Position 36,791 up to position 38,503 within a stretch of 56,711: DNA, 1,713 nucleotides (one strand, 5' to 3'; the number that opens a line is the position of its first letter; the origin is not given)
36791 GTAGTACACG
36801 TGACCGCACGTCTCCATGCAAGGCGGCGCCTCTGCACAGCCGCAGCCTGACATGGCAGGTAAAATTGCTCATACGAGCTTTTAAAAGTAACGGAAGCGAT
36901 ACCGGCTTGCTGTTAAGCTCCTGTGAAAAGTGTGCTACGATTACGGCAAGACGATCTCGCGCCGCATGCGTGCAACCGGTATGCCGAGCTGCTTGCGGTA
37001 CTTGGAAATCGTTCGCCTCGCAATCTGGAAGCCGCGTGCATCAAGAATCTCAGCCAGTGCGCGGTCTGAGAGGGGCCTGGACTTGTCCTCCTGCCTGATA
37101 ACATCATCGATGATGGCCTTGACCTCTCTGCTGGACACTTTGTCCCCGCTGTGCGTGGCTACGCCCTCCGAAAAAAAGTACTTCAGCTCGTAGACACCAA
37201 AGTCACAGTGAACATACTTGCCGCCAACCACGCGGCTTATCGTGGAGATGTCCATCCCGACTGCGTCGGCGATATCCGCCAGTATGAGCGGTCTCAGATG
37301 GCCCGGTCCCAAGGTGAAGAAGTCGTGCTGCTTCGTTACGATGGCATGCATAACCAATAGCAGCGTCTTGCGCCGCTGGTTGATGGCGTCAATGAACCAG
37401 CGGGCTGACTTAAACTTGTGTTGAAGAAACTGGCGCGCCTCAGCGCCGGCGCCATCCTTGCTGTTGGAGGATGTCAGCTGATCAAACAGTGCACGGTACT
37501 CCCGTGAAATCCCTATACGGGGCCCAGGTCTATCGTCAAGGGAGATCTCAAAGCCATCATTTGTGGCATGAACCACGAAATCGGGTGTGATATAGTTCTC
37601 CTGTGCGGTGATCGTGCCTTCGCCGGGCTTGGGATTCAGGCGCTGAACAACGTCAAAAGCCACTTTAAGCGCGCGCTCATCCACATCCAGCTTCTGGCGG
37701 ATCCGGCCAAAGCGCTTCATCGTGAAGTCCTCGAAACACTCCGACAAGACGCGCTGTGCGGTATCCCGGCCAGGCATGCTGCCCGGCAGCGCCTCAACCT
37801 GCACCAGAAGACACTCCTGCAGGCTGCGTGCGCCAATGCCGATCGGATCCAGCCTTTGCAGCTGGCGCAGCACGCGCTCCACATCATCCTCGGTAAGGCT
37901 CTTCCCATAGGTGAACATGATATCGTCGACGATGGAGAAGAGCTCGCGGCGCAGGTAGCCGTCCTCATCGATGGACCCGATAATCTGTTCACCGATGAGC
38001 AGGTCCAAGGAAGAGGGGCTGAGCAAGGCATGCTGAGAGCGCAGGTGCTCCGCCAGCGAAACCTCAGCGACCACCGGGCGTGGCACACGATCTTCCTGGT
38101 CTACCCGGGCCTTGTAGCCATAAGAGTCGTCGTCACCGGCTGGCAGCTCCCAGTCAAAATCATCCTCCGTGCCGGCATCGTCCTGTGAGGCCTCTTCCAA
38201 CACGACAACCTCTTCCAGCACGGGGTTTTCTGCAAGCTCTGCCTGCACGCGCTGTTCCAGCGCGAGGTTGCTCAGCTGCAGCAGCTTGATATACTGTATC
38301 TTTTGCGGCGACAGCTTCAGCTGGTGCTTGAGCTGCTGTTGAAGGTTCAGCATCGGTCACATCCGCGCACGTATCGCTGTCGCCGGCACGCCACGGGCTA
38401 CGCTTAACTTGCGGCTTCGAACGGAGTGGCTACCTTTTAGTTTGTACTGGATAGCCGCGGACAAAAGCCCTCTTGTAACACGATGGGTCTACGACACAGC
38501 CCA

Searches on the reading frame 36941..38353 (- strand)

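Call 42: search_protein_families(library=pfam, proteins=[window:36941-38353:-], max_evalue=0.001)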
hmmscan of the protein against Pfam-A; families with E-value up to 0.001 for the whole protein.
window:36941-38353:- (470 aa): 3 families
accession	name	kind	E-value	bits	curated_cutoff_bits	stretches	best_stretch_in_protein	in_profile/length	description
PF04552.19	Sigma54_DBD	-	5.7e-56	189.1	22.8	1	308-465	2-159/160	Sigma-54, DNA binding domain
PF04963.19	Sigma54_CBD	-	1.1e-50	172.4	22.9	1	96-286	8-185/185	Sigma-54 factor, core binding domain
PF00309.25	Sigma54_AID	-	3.4e-13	49.6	23.8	1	3-48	1-46/46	Sigma-54 factor, Activator interacting domain (AID)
